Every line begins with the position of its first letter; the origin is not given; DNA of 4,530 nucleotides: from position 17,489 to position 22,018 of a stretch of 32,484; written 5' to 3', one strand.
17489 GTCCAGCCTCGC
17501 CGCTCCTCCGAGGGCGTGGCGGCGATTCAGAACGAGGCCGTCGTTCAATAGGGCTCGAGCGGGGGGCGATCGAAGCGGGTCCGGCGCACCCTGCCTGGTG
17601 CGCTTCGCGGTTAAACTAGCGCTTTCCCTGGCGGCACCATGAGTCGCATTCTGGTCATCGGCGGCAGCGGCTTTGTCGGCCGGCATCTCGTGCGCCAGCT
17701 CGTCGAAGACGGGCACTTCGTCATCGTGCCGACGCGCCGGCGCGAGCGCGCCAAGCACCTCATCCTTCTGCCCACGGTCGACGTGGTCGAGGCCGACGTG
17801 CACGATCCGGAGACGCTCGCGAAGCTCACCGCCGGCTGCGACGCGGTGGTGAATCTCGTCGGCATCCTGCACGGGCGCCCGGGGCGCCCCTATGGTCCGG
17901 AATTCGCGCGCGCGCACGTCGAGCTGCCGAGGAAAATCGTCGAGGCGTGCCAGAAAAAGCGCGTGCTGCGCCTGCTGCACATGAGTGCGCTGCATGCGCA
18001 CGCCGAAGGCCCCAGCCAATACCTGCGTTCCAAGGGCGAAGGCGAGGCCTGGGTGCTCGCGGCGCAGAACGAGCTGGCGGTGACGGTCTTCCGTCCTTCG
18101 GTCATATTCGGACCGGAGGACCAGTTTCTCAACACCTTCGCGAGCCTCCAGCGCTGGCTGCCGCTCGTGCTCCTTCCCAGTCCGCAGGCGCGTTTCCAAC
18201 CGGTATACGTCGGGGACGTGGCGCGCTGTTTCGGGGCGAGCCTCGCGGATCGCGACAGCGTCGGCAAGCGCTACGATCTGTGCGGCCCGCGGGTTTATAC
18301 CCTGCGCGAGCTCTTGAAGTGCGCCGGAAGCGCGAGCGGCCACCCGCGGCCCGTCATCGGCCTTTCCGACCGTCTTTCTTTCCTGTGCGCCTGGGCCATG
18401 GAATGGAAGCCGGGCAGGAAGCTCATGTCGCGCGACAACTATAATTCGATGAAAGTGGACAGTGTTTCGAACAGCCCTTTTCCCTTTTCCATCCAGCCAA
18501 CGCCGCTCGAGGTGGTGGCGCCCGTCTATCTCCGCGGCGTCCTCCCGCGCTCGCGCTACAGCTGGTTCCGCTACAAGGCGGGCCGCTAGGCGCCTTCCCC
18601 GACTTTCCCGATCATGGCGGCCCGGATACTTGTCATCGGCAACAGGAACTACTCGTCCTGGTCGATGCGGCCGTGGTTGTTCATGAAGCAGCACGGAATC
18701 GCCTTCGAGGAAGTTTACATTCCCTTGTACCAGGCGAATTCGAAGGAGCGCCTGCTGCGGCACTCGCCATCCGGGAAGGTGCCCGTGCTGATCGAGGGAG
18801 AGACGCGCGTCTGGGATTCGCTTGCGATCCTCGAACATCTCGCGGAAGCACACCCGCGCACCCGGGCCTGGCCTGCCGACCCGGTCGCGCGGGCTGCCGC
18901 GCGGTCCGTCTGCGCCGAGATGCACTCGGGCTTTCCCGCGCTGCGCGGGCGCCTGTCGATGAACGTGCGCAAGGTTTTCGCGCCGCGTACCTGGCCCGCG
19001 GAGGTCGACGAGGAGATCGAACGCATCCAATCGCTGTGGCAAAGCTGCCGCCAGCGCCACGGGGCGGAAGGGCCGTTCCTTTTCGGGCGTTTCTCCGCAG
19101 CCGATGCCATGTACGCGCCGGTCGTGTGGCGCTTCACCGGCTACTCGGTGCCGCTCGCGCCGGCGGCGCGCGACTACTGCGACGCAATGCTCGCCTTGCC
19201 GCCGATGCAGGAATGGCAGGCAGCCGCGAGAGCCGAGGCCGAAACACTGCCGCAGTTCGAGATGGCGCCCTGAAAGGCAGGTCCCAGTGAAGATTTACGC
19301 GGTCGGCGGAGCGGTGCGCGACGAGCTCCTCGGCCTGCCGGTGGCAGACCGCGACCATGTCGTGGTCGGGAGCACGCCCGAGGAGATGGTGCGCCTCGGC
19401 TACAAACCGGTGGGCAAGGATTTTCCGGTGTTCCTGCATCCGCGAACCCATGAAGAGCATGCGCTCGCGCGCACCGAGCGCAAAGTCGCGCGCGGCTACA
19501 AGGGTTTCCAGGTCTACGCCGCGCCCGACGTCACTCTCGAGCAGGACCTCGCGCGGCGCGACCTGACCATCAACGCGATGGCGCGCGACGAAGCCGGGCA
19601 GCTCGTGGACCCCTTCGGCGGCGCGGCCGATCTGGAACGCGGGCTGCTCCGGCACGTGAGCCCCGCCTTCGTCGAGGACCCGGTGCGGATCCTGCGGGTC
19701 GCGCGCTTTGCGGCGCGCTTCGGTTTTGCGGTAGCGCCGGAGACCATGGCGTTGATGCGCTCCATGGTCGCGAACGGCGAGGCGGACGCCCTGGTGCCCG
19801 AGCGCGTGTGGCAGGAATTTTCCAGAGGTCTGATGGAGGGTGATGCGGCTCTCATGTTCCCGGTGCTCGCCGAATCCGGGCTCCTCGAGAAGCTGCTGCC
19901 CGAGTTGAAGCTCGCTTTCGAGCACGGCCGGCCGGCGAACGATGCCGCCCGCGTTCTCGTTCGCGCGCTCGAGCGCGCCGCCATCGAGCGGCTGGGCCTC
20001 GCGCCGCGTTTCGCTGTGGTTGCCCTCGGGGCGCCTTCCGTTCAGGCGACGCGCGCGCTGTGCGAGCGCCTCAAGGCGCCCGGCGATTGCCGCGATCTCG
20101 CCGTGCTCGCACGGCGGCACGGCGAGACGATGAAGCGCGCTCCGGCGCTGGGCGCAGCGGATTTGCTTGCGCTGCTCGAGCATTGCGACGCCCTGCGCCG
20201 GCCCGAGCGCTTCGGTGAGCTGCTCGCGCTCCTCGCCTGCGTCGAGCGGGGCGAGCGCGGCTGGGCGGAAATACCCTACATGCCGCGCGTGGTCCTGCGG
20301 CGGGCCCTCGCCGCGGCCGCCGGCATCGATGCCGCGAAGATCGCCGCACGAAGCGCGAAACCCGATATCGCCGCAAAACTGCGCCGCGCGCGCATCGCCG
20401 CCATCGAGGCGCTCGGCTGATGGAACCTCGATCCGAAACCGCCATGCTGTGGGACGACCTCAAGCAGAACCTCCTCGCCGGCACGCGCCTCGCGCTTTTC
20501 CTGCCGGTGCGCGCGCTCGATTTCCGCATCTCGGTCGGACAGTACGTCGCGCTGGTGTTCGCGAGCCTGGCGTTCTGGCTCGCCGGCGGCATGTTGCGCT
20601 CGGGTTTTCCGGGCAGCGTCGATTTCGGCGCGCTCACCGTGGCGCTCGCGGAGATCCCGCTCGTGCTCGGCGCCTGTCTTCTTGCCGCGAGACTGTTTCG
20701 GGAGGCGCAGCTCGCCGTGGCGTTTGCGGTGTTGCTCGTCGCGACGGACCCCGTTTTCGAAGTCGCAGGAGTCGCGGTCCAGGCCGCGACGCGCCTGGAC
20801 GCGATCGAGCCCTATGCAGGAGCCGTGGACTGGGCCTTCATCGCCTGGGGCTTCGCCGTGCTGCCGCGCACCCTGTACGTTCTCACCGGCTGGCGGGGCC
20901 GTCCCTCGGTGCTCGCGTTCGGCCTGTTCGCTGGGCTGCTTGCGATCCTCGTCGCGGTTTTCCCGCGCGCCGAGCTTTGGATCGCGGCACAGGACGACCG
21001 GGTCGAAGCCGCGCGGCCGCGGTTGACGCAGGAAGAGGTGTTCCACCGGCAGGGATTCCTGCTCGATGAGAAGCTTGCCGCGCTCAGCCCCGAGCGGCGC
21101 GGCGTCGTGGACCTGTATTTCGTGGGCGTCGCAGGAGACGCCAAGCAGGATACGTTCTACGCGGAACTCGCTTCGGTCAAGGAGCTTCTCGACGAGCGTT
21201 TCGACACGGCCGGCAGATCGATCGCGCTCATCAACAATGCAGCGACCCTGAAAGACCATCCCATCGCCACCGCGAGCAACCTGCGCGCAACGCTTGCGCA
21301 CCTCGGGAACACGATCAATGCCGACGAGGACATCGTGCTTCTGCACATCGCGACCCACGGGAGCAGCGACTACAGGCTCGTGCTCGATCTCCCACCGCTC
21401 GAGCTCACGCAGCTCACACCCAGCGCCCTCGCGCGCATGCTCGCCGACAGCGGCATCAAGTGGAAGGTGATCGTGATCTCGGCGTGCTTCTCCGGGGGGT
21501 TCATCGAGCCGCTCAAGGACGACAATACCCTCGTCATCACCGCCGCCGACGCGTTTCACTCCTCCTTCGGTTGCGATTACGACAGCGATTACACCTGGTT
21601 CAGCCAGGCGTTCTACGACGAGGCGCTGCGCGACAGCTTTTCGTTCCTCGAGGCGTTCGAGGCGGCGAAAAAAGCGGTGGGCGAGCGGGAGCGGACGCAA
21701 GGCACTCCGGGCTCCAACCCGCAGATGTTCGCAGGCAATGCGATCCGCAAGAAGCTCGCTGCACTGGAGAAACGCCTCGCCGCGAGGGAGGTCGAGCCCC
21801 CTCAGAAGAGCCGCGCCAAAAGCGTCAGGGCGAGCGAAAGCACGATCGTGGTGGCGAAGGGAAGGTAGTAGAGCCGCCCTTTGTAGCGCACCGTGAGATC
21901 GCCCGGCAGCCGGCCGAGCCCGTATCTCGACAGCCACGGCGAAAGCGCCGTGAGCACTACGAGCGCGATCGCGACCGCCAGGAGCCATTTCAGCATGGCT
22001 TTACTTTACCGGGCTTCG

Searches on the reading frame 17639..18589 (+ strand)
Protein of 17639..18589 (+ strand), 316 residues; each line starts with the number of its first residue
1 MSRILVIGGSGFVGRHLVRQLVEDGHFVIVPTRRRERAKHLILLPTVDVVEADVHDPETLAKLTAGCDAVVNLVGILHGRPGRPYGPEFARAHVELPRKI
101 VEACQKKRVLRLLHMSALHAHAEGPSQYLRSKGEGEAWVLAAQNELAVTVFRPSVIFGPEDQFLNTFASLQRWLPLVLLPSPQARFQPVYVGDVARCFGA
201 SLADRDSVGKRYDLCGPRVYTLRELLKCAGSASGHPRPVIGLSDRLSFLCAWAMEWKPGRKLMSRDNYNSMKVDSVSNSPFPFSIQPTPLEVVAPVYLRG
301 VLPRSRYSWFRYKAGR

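Call 13: search_protein_families(library=pfam, proteins=[window:17639-18589:+], max_evalue=0.00001)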
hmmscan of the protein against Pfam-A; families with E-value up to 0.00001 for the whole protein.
window:17639-18589:+ (316 aa): 8 families
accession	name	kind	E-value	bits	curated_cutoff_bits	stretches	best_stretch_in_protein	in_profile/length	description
PF01370.27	Epimerase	-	6.3e-25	88.4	20.9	1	4-212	1-237/240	NAD dependent epimerase/dehydratase family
PF13460.12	NAD_binding_10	-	5e-19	69.3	27.2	1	8-154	1-144/184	NAD(P)H-binding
PF01073.25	3Beta_HSD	-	1.8e-16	60.5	22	1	5-196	1-223/280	3-beta hydroxysteroid dehydrogenase/isomerase family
PF04321.23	RmlD_sub_bind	-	6.1e-10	39.1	27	1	3-201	2-196/287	RmlD substrate binding domain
PF05368.20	NmrA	-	1.7e-09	38.1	27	1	2-119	3-109/298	NmrA-like family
PF07993.18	NAD_binding_4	-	1.8e-08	34.3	20.1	0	117-159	166-211/258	Male sterility protein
PF03435.24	Sacchrp_dh_NADP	-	4e-08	34.1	25.1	1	4-75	1-77/129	Saccharopine dehydrogenase NADP binding domain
PF16363.11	GDP_Man_Dehyd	-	2.1e-06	27.9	27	1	5-75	1-84/332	GDP-mannose 4,6 dehydratase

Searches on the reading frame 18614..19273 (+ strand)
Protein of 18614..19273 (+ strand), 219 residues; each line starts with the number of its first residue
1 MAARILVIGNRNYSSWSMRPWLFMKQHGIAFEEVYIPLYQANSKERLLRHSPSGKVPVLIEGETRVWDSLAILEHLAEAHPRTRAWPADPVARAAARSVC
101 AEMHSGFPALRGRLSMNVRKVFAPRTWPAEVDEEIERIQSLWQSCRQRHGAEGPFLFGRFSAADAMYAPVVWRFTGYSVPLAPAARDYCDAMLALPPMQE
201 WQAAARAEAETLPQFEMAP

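Call 13: search_protein_families(library=pfam, proteins=[window:18614-19273:+], max_evalue=0.00001)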
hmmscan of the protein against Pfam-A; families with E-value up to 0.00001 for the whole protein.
window:18614-19273:+ (219 aa): 4 families
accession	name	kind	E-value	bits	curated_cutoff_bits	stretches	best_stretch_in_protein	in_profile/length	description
PF13409.12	GST_N_2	-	6.9e-14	52.6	25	1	13-78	1-69/70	Glutathione S-transferase, N-terminal domain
PF13417.12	GST_N_3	-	4.4e-12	46.6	22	1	12-82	5-73/75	Glutathione S-transferase, N-terminal domain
PF02798.26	GST_N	-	2.8e-09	37.6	20.9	1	14-78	11-76/76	Glutathione S-transferase, N-terminal domain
PF13410.11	GST_C_2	-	9.1e-07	29.3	24.9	1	148-191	20-69/69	Glutathione S-transferase, C-terminal domain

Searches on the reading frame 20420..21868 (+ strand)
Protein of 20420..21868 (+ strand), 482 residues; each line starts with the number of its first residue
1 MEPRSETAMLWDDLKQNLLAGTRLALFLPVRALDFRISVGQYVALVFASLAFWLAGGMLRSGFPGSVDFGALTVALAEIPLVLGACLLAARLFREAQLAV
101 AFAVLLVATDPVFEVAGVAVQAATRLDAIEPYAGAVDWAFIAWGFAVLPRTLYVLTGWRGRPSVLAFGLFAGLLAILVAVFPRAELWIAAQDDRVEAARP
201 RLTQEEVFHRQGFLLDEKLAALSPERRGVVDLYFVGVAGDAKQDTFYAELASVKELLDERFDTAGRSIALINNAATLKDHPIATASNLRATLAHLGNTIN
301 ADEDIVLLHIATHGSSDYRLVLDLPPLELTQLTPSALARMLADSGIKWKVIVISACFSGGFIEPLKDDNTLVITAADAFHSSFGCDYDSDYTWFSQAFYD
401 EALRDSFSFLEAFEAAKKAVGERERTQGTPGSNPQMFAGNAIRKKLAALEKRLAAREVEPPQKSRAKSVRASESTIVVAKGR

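Call 13: search_protein_families(library=pfam, proteins=[window:20420-21868:+], max_evalue=0.00001)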
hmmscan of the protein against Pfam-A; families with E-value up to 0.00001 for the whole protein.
window:20420-21868:+ (482 aa): 1 family
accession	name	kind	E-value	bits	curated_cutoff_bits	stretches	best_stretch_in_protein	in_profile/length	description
PF01650.23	Peptidase_C13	-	5.5e-24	85.5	22.8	1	301-434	106-248/258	Peptidase C13 family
